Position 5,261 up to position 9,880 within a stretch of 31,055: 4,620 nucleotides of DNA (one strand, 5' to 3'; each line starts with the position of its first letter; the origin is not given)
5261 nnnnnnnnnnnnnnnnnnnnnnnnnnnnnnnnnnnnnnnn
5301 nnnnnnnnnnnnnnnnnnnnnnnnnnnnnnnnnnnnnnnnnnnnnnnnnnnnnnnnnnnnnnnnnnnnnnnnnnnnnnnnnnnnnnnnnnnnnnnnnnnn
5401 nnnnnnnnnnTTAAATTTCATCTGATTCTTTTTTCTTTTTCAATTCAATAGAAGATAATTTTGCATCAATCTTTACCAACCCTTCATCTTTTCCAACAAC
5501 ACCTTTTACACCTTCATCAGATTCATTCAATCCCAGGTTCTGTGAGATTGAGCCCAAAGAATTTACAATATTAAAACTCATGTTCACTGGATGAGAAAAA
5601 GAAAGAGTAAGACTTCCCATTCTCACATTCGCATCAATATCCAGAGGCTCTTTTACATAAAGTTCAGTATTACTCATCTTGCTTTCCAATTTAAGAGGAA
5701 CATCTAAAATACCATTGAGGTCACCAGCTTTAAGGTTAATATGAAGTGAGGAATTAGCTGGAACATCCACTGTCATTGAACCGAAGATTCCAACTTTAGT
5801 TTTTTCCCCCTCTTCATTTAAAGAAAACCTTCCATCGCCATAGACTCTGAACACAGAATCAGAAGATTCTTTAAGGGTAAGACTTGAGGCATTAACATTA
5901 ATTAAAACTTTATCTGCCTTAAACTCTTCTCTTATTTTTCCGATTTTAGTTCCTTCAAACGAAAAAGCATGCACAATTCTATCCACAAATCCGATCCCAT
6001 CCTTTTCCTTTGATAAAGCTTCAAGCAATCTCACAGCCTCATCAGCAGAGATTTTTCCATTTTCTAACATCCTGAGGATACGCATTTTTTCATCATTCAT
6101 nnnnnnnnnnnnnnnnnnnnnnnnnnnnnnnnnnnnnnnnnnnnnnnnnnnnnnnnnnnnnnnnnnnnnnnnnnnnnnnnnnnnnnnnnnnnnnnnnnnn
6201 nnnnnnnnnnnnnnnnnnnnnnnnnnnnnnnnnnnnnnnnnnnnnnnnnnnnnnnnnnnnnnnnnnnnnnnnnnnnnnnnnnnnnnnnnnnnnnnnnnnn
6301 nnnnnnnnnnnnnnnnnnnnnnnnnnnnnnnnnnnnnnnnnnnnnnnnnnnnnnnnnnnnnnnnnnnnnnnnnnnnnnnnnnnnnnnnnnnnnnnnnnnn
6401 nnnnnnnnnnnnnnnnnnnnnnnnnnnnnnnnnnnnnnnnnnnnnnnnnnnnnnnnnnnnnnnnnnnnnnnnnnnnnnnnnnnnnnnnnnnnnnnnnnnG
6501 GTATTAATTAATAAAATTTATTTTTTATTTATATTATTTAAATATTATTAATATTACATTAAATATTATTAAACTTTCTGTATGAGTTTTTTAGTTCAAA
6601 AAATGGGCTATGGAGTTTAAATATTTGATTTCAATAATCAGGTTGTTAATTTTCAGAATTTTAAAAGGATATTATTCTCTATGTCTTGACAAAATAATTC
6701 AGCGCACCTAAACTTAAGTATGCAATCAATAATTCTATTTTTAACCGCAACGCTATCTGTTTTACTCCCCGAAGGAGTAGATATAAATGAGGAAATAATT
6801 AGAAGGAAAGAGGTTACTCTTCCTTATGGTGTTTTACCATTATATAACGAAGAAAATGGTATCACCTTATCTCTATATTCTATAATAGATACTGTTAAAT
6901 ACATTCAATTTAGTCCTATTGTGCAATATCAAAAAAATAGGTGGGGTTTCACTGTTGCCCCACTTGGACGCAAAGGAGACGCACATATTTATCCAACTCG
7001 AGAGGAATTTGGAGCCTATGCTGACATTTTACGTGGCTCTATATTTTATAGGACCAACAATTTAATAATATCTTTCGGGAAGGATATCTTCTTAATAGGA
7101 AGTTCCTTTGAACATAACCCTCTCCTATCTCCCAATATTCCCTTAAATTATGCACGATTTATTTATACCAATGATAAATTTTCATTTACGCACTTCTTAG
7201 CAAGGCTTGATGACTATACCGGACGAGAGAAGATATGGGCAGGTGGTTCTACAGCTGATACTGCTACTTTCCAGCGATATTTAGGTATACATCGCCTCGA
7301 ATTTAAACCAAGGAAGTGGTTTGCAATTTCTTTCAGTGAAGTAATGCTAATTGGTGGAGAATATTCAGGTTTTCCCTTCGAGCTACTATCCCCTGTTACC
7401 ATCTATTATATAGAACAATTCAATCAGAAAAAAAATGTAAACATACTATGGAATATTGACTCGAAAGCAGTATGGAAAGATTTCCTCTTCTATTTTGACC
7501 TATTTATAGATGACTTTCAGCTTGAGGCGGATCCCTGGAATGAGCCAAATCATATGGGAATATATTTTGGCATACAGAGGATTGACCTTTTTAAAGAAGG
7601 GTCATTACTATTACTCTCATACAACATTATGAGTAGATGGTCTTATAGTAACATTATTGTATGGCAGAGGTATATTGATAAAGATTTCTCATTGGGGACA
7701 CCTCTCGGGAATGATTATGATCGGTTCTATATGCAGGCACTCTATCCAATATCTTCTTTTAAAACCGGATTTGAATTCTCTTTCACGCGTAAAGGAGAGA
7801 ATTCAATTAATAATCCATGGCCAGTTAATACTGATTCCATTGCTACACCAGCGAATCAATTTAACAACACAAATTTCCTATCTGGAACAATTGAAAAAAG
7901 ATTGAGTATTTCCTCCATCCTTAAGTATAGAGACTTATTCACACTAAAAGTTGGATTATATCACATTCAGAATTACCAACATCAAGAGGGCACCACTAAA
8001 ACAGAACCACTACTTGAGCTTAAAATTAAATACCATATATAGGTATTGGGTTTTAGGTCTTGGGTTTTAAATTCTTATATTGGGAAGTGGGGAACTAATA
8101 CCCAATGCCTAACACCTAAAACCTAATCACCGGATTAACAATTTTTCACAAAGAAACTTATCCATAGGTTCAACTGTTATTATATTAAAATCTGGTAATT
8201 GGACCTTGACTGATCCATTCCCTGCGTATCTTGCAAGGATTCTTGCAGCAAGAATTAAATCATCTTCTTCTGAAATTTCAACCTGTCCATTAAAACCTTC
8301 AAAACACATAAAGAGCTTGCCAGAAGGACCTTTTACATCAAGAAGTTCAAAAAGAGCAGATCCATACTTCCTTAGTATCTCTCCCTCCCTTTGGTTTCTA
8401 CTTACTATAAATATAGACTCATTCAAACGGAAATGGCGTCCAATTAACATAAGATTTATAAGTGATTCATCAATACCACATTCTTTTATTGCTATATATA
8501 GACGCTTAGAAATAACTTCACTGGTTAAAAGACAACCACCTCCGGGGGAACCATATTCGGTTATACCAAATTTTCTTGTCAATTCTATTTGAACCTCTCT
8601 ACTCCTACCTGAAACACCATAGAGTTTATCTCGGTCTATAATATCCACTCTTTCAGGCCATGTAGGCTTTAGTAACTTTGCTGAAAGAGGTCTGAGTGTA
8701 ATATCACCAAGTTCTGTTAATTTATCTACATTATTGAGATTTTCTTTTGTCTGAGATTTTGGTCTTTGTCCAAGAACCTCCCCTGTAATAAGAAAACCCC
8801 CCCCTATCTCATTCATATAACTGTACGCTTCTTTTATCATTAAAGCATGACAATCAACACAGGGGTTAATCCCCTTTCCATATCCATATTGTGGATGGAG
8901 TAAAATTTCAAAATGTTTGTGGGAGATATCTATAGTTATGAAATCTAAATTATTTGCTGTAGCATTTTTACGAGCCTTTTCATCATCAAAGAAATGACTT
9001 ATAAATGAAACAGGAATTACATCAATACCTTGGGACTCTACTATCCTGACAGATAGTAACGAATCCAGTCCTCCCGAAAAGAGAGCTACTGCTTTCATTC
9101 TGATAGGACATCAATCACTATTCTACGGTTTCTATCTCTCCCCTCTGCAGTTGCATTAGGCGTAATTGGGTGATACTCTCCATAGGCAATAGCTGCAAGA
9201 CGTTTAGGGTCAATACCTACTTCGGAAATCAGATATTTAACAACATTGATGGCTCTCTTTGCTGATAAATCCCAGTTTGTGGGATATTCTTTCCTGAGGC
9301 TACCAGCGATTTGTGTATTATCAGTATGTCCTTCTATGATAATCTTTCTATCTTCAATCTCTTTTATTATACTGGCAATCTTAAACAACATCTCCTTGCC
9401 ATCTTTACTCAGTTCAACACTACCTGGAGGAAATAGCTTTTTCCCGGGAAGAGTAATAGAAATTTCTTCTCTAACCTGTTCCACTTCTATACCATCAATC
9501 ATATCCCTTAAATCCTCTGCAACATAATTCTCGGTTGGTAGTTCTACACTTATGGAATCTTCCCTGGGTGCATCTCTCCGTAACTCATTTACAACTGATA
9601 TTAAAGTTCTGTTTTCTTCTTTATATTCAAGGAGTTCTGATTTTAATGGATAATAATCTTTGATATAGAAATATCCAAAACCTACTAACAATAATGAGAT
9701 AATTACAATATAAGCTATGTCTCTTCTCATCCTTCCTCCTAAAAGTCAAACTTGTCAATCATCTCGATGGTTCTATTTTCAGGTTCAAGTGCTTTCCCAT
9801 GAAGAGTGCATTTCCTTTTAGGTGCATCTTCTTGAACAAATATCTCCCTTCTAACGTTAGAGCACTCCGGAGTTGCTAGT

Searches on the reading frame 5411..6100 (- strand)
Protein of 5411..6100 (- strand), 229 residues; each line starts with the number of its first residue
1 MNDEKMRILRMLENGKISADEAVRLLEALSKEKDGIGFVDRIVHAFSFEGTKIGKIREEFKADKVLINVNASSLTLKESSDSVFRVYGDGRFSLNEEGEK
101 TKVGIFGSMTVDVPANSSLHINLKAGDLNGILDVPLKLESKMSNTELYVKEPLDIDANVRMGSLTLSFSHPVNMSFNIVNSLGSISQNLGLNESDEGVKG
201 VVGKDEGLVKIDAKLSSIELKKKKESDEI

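Call 91: search_protein_families(library=pfam, proteins=[window:5411-6100:-])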
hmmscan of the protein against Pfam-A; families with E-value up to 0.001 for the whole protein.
window:5411-6100:- (229 aa): 1 family
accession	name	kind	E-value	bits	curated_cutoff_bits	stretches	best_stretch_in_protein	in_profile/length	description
PF22746.1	SHOCT-like_DUF2089-C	-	3.4e-12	45.9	27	1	3-33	1-31/32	SHOCT-like domain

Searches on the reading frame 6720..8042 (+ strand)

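Call 91: search_protein_families(library=pfam, proteins=[window:6720-8042:+])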
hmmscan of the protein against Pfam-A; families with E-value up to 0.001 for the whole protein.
window:6720-8042:+ (440 aa): 1 family
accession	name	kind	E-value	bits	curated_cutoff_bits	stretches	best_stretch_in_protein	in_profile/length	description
PF14052.12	Caps_assemb_Wzi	-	1.3e-12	47.9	30.1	1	69-376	58-344/392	Capsule assembly protein Wzi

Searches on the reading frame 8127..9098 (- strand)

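Call 91: search_protein_families(library=pfam, proteins=[window:8127-9098:-])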
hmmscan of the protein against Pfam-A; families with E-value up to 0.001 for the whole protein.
window:8127-9098:- (323 aa): 2 families
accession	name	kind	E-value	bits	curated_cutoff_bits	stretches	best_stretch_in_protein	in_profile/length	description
PF18297.6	NFACT-R_2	-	6.2e-09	36.4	26.9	1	220-300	1-78/104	NFACT protein RNA binding domain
PF02568.20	ThiI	-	3.6e-08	33.7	20.5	1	2-138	5-144/197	Thiamine biosynthesis protein (ThiI)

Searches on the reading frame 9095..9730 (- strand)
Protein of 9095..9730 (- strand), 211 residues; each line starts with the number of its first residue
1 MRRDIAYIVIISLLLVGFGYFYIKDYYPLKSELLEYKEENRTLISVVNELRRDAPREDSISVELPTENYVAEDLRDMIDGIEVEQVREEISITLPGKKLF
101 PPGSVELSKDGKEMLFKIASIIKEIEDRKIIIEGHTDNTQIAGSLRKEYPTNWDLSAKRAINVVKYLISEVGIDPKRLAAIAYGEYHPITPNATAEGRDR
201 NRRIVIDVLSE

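Call 11: search_protein_families(library=pfam, proteins=[window:9095-9730:-])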
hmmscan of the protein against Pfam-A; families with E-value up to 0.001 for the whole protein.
window:9095-9730:- (211 aa): 1 family
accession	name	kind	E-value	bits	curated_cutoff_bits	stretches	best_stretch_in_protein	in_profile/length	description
PF00691.25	OmpA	-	4.2e-22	78.8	27.2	1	99-202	1-98/98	OmpA family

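Call 12: search_protein_families(library=ncbifam, proteins=[window:9095-9730:-])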
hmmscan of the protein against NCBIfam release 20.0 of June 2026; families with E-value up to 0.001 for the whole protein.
window:9095-9730:- (211 aa): 38 families (the best 25 are shown)
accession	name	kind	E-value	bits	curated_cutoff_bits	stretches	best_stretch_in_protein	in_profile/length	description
NF006541.1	PRK09038.1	equivalog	1.9e-34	119.4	283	1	68-210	111-250/253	flagellar motor protein MotD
NF006508.0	PRK08944.1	subfamily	1.2e-30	106.8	259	1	72-208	153-287/304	MotB family protein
NF006542.0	PRK09039.1-1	equivalog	4.8e-28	98.5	388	1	97-205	508-621/627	peptidoglycan -binding protein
TIGR03350.1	type_VI_ompA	equivalog_domain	2.7e-27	95.4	139.8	1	81-208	15-137/137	type VI secretion system protein TssL, long form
NF053611.1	YiaD_Gzip_OmpA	equivalog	8.2e-27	94.2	175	1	71-207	75-205/206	YiaD family glycine zipper/OmpA-like lipoprotein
NF005831.1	PRK07734.1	equivalog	3.6e-26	92.5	301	1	56-208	101-248/250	flagellar motor protein MotB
NF005195.1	PRK06667.1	equivalog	9.7e-26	91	300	1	81-210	107-237/241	flagellar motor protein MotB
NF005382.1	PRK06925.1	equivalog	2.4e-25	90.1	264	1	78-206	97-221/225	flagellar motor protein MotS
NF006543.0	PRK09039.1-2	equivalog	4.2e-24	86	305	1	98-206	234-345/350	peptidoglycan -binding protein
NF005444.0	PRK07033.1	equivalog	1.1e-23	84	520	1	67-210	283-423/438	DotU family type VI secretion system protein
NF006544.0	PRK09039.1-3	equivalog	2.2e-22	80.1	362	1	97-207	225-339/343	peptidoglycan -binding protein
NF006285.1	PRK08457.1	equivalog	1.1e-20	74.5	250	1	76-206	102-228/253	flagellar motor protein MotB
NF005236.0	PRK06742.1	equivalog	3e-20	72.7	312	1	78-208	97-223/225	flagellar motor protein MotS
NF005999.0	PRK08126.1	subfamily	9.8e-20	70.7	571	1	81-208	308-430/432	hypothetical protein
NF006547.1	PRK09040.1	equivalog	1.8e-19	70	194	1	92-207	83-199/213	hypothetical protein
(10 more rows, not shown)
